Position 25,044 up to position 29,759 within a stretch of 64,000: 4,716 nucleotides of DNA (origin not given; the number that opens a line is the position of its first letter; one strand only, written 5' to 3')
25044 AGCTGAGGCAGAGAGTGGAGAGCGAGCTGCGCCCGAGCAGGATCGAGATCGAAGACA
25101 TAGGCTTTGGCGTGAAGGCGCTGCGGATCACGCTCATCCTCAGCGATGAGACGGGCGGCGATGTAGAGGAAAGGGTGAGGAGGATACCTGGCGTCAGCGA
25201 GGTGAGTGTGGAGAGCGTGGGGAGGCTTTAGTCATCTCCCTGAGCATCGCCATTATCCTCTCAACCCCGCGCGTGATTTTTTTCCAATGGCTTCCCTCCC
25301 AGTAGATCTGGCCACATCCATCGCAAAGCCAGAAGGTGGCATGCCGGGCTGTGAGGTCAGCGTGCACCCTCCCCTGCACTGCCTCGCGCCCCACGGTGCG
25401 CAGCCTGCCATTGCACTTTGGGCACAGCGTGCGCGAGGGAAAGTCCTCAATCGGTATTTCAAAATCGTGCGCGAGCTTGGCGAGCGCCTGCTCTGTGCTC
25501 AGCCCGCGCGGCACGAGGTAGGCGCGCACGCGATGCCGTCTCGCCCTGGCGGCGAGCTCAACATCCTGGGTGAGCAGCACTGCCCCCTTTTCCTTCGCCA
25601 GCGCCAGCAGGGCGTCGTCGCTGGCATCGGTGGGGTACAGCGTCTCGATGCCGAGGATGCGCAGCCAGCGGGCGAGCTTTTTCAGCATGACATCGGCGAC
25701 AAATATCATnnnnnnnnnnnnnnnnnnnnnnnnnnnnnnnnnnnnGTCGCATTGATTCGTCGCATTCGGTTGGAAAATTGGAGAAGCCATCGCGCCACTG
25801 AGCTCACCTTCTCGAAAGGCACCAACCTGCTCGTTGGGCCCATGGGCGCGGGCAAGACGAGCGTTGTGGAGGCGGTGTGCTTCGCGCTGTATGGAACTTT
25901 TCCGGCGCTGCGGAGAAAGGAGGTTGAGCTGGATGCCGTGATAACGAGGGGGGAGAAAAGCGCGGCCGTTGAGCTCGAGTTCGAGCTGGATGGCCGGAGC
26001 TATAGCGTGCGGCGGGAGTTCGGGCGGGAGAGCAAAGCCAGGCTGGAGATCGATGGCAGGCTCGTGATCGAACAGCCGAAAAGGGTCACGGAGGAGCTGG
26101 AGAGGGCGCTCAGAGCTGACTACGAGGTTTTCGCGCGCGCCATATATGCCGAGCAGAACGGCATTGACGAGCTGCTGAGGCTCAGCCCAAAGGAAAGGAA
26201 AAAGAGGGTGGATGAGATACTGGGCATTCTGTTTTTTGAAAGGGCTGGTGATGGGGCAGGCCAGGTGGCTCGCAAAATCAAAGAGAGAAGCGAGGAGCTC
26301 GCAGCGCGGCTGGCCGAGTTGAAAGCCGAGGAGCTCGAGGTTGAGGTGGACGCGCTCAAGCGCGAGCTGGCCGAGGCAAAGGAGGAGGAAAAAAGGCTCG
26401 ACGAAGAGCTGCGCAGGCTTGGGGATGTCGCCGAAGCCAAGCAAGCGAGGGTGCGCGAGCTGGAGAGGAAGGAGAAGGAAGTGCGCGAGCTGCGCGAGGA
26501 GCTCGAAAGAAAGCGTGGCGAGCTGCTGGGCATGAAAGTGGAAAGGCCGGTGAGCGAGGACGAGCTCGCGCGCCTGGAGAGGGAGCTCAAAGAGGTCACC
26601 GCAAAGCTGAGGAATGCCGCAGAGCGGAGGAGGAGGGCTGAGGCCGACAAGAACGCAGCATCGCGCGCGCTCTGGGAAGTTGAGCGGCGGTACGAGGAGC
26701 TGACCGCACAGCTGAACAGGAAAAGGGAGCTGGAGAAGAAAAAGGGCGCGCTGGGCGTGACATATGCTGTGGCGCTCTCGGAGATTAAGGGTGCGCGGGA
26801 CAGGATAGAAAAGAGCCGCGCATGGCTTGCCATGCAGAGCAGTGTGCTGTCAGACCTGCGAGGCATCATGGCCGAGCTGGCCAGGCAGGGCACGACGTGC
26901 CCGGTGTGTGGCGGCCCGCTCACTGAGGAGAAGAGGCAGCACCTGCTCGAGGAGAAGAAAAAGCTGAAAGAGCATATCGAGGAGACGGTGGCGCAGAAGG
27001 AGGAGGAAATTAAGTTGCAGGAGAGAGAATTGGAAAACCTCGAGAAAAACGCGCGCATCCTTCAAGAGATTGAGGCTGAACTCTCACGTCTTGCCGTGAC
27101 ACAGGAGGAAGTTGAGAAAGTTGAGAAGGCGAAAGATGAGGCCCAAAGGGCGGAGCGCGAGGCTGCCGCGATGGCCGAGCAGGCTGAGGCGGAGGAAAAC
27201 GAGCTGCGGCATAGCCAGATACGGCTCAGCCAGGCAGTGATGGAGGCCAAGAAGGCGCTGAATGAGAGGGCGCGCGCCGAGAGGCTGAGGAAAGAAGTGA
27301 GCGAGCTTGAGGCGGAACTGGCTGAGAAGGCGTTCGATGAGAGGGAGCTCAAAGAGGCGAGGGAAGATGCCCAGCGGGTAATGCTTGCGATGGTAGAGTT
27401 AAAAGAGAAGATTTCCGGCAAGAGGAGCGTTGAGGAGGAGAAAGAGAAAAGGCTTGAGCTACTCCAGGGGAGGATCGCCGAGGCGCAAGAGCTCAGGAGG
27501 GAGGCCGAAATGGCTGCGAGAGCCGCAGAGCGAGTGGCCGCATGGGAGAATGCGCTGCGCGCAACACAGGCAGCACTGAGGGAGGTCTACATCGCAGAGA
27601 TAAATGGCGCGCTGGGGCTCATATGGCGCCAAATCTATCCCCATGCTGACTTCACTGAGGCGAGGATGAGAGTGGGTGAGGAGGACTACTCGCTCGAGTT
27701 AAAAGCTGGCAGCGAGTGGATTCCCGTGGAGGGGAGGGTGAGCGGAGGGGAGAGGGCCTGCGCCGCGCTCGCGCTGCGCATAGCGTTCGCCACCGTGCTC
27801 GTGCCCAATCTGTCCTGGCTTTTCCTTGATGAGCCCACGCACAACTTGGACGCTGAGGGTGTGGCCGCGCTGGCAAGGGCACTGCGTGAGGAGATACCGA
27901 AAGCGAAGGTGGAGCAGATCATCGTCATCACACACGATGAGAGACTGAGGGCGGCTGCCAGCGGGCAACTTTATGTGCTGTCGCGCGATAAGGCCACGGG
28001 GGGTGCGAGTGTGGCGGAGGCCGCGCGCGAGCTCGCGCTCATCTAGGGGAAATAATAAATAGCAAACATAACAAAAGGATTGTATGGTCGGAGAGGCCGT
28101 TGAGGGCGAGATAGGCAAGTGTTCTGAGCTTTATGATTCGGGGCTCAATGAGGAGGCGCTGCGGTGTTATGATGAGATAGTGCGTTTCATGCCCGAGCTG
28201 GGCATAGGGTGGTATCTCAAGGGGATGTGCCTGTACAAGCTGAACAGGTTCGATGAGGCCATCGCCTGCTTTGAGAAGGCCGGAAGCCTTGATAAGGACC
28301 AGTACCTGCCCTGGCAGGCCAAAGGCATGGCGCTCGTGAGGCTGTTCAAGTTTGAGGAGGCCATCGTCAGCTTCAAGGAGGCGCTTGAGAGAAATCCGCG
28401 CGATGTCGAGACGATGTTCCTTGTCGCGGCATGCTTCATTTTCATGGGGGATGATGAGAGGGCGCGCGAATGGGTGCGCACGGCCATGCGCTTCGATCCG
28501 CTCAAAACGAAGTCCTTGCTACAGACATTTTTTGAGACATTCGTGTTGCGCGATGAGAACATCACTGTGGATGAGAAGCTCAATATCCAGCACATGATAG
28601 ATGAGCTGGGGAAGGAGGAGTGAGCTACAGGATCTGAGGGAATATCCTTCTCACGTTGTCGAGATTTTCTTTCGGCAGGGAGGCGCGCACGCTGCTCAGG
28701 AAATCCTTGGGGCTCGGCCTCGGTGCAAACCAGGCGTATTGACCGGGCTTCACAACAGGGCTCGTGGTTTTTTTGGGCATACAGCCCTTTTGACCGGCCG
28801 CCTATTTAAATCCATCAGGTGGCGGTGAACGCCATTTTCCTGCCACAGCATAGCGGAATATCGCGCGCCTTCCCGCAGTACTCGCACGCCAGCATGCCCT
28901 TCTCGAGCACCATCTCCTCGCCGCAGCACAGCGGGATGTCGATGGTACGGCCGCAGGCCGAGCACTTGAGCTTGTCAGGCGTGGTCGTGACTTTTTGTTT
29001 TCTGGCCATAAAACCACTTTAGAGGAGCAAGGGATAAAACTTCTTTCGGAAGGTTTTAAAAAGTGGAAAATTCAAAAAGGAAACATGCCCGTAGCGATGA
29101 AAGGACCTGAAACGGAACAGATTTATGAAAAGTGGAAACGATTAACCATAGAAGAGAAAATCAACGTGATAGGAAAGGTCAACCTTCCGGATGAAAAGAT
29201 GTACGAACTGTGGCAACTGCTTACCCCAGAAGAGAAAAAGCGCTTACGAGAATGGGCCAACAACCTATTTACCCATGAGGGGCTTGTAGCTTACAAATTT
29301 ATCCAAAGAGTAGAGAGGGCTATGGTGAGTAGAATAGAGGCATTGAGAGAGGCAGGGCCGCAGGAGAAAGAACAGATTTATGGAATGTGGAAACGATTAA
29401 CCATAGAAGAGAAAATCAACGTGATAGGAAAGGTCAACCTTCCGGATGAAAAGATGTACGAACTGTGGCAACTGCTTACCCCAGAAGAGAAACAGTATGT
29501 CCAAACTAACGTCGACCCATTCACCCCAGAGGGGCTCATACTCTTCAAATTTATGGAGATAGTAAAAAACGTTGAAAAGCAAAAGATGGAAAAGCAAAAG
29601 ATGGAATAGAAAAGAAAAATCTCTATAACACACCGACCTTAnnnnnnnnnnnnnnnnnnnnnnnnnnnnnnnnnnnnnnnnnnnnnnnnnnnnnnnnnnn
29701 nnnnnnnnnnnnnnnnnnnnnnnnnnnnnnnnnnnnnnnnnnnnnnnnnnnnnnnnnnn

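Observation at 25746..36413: The DNA end-resection genes are dispersed: rad50 has no adjacent mre11, and herA and nurA-like are separated by an AT-rich insert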

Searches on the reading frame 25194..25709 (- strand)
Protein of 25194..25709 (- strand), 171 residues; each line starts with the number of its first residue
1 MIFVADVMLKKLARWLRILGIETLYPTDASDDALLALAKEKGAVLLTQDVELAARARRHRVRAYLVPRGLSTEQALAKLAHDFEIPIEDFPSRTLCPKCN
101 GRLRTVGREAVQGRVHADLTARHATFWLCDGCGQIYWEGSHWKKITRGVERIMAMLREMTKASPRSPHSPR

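Call 4: search_protein_families(library=pfam, proteins=[window:25194-25709:-], max_evalue=0.01)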
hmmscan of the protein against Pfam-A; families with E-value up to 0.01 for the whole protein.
window:25194-25709:- (171 aa): 2 families
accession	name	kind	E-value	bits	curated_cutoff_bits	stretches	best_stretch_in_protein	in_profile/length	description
PF01927.22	Mut7-C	-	1.5e-42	145.6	23.3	1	3-147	3-144/146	Mut7-C RNAse domain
PF00875.24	DNA_photolyase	-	0.0059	17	26.6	0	9-82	55-130/164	DNA photolyase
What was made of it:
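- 25194..25709 (-): Mut7-C (PIN-like) nuclease-domain gene, divergent from rad50. Pfam Mut7-C 145.6 bits (call 4).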

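Call 44: search_protein_families(library=ncbifam, proteins=[window:25194-25709:-], max_evalue=0.01)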
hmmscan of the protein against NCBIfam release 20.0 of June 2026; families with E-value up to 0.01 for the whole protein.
window:25194-25709:- (171 aa): 0 families

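Call 45: search_protein_families(library=padloc, proteins=[window:25194-25709:-], max_evalue=0.01)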
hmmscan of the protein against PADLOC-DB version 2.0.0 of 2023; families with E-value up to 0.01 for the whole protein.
window:25194-25709:- (171 aa): 0 families

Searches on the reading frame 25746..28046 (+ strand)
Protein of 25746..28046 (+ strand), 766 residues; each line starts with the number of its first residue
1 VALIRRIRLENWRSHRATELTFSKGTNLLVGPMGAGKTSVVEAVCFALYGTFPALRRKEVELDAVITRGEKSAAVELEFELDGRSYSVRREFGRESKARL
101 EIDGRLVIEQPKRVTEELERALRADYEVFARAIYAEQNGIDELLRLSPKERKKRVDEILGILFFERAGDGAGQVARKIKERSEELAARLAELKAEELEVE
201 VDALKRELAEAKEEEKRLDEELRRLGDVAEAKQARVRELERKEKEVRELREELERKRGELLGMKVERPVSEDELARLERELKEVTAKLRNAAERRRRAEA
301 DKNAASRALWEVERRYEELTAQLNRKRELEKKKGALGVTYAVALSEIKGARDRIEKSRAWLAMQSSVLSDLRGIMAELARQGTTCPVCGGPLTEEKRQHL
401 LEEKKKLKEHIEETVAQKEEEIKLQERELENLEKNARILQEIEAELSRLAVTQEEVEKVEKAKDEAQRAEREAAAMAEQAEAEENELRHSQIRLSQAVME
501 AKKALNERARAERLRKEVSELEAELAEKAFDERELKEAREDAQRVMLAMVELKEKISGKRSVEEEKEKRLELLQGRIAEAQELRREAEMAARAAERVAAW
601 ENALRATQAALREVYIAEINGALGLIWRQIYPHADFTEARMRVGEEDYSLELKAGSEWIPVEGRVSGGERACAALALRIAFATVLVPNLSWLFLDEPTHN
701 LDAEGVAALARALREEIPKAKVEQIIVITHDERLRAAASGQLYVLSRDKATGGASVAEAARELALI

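Call 4: search_protein_families(library=pfam, proteins=[window:25746-28046:+], max_evalue=0.01)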
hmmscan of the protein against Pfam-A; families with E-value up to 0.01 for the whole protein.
window:25746-28046:+ (766 aa): 8 families
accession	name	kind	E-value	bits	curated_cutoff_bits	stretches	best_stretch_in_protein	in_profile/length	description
PF02463.25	SMC_N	-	2.4e-20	73.4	40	1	4-745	2-212/220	RecF/RecN/SMC N terminal domain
PF13476.12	AAA_23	-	5.2e-16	60.3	27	1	6-254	1-201/201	AAA domain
PF13175.12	AAA_15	-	1.6e-08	35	32.1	1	4-138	3-138/374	AAA ATPase domain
PF13304.12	AAA_21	-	8.7e-08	33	27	1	677-732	243-300/304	AAA domain, putative AbiEii toxin, Type IV TA system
PF04423.19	Rad50_zn_hook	-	1.9e-06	28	24.3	1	370-410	7-47/52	Rad50 zinc hook motif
PF13555.12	AAA_29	-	6.2e-06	26.3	27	1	5-50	2-48/61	P-loop containing region of AAA domain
PF00005.33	ABC_tran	-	0.0012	19.9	25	0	20-47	6-34/137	ABC transporter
PF13558.12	SbcC_Walker_B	-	0.0013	19.3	27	1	657-714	25-89/90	SbcC/RAD50-like, Walker B motif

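Call 20: search_solved_structures(query=window:25746-28046:+, max_evalue=0.001)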
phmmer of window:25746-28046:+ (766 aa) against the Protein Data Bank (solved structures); distinct sequences matched with E-value up to 0.001: 49.
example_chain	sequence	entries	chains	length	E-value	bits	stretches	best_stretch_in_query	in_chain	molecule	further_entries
5f3w_B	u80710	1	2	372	2.7e-37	131.9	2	3-220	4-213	DNA double-strand break repair Rad50 ATPase,DNA double-strand break repair Rad50 ATPase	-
3aux_A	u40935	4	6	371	1.1e-36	129.9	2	3-219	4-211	DNA double-strand break repair rad50 ATPase | DNA double-strand break repair Rad50 ATPase,DNA double-strand break repair Rad50 ATPase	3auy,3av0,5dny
3qku_A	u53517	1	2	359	7.3e-31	110.6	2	4-243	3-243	DNA double-strand break repair rad50 ATPase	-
3qkt_A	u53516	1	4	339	4.3e-30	108.1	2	4-200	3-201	DNA double-strand break repair rad50 ATPase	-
4nci_A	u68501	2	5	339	2.3e-29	105.7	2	4-200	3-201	DNA double-strand break repair Rad50 ATPase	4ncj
4nch_A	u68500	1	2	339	2.9e-29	105.3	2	4-200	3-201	DNA double-strand break repair Rad50 ATPase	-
4nck_A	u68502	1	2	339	3.7e-29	105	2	4-200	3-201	DNA double-strand break repair Rad50 ATPase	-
3qkr_A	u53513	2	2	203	1.1e-20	77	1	4-190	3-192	DNA double-strand break repair rad50 ATPase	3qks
1ii8_A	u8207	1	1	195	1.2e-20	76.9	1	4-188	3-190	Rad50 ABC-ATPase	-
3qf7_A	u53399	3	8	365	2.2e-18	69.4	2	6-218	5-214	Rad50 | Probable DNA double-strand break repair Rad50 ATPase,Probable DNA double-strand break repa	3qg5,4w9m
1f2t_A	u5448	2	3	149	9e-17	64.1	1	4-144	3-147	RAD50 ABC-ATPASE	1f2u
1us8_A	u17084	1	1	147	1.6e-16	63.2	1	4-144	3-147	DNA DOUBLE-STRAND BREAK REPAIR RAD50 ATPASE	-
3tho_A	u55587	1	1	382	1.4e-15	60.2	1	6-187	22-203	Probable DNA double-strand break repair Rad50 ATPase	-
5da9_A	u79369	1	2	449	2.7e-14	55.9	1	616-734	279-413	Putative uncharacterized protein,Putative uncharacterized protein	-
5dac_A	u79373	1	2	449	6.5e-14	54.6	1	616-734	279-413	Putative uncharacterized protein,Putative uncharacterized protein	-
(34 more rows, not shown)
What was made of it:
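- On Rad50: PDB Rad50 heads match at E 3e-37 (call 20).
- Checked: The best PDB sequence matches are M. jannaschii and P. furiosus Rad50 (E 3e-37 to 4e-30), well above SMC (call 20).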

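Call 44: search_protein_families(library=ncbifam, proteins=[window:25746-28046:+], max_evalue=0.01)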
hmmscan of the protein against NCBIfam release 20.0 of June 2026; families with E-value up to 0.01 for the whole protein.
window:25746-28046:+ (766 aa): 65 families (the best 25 are shown)
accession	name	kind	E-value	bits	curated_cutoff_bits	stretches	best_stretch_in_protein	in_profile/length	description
NF003034.1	PRK03918.1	equivalog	3.4e-61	207.3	700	3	3-189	2-185/878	DNA double-strand break repair ATPase Rad50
NF041034.1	Rad50_Sulf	equivalog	1.6e-53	181.8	1000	3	4-333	3-330/872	DNA double-strand break repair ATPase Rad50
NF002244.0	PRK01156.1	equivalog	6.4e-52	176.7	847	3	3-340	2-338/895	DNA double-strand break repair ATPase Rad50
NF002572.0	PRK02224.1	equivalog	3.9e-48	164.4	1087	3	4-329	3-336/888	DNA double-strand break repair ATPase Rad50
NF053563.1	Rkd4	equivalog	4.4e-47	160.7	860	2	274-706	324-741/747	arcadin-4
NF041035.1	Rad50_Halo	equivalog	1.8e-40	139.2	1000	3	5-330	4-337/883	DNA double-strand break repair ATPase Rad50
NF045487.1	ASRP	equivalog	5.4e-22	78.1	300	1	17-556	7-469/593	archaea-specific SMC-related protein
TIGR00618.1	sbcc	subfamily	1.1e-21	76.6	478.5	1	6-254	5-278/1043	exonuclease subunit SbcC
TIGR00606.1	rad50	subfamily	4.2e-20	71.1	453.75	2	570-734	1089-1272/1311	DNA repair protein Rad50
TIGR02169.1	SMC_prok_A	equivalog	2.8e-17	61.7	729.4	1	4-511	2-496/1165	chromosome segregation protein SMC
TIGR02168.1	SMC_prok_B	equivalog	5.5e-17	60.8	567.35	3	176-359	216-400/1181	chromosome segregation protein SMC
NF045780.1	TrlF_fam_ATP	equivalog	8.4e-16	57.9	350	2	15-336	300-621/944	TrlF family AAA-like ATPase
NF041751.2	sbcc_Staph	equivalog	2.6e-12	45.6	920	2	28-91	31-94/1007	exonuclease subunit SbcC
TIGR00611.2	recf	equivalog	8.5e-12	44.9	172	1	4-112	1-101/339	DNA replication/repair protein RecF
NF007600.2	PRK10246.1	equivalog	5.9e-11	41.1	750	1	12-345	18-349/1047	exonuclease subunit SbcC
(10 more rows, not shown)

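Call 45: search_protein_families(library=padloc, proteins=[window:25746-28046:+], max_evalue=0.01)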
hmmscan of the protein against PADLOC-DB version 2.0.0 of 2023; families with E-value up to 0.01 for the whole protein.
window:25746-28046:+ (766 aa): 58 families (the best 25 are shown)
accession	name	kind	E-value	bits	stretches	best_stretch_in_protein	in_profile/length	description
PDLC03859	LmuB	-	9.4e-32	109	2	4-540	5-473/611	-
PDLC04135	mad3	-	1.4e-26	91.9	1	4-757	2-349/374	mads_3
PDLC03865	LmuB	-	6.7e-19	65.6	3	144-608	255-753/1007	-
PDLC03863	LmuB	-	3e-13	47.3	1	4-259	5-280/610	-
PDLC02747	PbeC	-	6.1e-13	46.5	3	12-93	14-100/632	PbeC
PDLC02756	PbeC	-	1.9e-12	45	2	460-683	357-577/643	PbeC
PDLC02979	AriA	-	7.3e-11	40.5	1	4-47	3-46/373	-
PDLC02668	DndD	-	4.1e-10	37.3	2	28-98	34-116/659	DndD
PDLC00278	PtuA1|PtuA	-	1.1e-09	36.1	1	4-58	3-57/436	AAA ATPase domain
PDLC02730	PbeC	-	5.5e-09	33.3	2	451-703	354-608/651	PbeC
PDLC00271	PtuA1|PtuA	-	6.6e-09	33.8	1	4-122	3-128/421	AAA ATPase domain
PDLC02667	DndD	-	1.8e-08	31.6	1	30-103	38-126/657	DndD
PDLC00298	PtuA1|PtuA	-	2.1e-08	31.6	1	4-55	3-54/423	AAA ATPase domain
PDLC04213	HEC-02A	-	2.3e-08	32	1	4-44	3-43/337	-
PDLC02741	PbeC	-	5.9e-08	29.7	2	3-259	2-282/644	PbeC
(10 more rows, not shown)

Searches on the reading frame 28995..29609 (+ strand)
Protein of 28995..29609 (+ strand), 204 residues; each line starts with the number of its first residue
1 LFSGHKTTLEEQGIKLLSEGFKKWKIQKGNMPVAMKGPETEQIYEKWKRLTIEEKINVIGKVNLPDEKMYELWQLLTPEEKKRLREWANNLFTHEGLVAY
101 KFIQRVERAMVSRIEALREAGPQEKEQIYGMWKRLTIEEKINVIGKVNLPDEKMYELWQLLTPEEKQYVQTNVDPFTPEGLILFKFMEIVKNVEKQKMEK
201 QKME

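Call 4: search_protein_families(library=pfam, proteins=[window:28995-29609:+], max_evalue=0.01)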
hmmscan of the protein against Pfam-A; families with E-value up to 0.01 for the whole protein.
window:28995-29609:+ (204 aa): 1 family
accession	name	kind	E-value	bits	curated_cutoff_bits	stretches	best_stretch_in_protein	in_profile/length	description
PF00534.26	Glycos_transf_1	-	0.0049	16.9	26.4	0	10-67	26-85/172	Glycosyl transferases group 1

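Call 44: search_protein_families(library=ncbifam, proteins=[window:28995-29609:+], max_evalue=0.01)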
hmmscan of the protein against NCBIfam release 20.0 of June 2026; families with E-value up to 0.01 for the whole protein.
window:28995-29609:+ (204 aa): 0 families

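Call 45: search_protein_families(library=padloc, proteins=[window:28995-29609:+], max_evalue=0.01)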
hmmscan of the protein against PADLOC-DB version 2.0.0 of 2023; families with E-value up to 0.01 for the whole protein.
window:28995-29609:+ (204 aa): 0 families

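Call 50: search_protein_families(library=phrogs, proteins=[window:28995-29609:+], max_evalue=0.1)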
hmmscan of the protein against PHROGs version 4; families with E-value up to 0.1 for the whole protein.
window:28995-29609:+ (204 aa): 4 families
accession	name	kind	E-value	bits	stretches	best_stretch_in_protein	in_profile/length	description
phrog_7283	-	DNA, RNA and nucleotide metabolism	0.002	19.1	0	116-183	79-147/156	NinB/ Orf homologous recombination mediator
phrog_6645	-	unknown function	0.0066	17.2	0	129-159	69-101/137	-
phrog_6576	-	unknown function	0.038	14.3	0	116-153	73-110/325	-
phrog_17284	-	unknown function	0.051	13.8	0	40-93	128-179/245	-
